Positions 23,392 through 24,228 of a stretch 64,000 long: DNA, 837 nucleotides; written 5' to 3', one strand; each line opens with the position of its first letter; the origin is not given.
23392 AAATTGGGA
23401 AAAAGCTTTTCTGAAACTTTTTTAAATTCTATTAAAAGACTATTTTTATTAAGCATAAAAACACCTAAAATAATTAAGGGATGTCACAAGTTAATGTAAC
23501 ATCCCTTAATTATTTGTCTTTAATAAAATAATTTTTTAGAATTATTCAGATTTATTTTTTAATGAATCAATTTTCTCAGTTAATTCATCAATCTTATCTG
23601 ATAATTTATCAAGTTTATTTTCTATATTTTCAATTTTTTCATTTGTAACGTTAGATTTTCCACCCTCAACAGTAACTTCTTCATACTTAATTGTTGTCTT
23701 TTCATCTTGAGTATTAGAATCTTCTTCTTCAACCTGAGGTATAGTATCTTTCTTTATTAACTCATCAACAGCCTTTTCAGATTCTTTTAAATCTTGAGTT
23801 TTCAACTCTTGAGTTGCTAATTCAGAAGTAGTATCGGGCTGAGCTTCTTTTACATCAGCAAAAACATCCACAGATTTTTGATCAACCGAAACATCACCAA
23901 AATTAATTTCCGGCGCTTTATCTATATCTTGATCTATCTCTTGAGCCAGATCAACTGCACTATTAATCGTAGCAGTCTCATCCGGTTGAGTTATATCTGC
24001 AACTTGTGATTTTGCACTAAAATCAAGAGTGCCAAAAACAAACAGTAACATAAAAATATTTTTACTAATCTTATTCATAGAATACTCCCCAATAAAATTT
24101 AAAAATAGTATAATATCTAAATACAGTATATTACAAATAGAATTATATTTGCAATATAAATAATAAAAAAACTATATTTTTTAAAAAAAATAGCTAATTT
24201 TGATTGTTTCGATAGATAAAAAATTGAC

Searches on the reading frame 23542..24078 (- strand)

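Call 3: search_protein_families(library=pfam, proteins=[window:23542-24078:-], max_evalue=0.01)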
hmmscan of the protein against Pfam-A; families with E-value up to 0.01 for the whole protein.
window:23542-24078:- (178 aa): 0 families

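Call 73: search_protein_families(library=ncbifam, proteins=[window:23542-24078:-], max_evalue=0.1)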
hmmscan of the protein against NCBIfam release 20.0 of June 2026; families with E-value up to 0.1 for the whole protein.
window:23542-24078:- (178 aa): 3 families
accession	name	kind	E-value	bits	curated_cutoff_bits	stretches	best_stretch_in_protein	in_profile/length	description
NF038218.1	IcmG_DotF_IVB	equivalog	0.023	14.3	200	1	78-176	77-174/266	type IVB secretion system protein IcmG/DotF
TIGR04211.1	SH3_and_anchor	equivalog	0.044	13.4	65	1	83-177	64-155/198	TIGR04211 family SH3 domain-containing protein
NF052504.1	sll1863_fam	domain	0.059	13.6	35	1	147-175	4-32/93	sll1863 family stress response protein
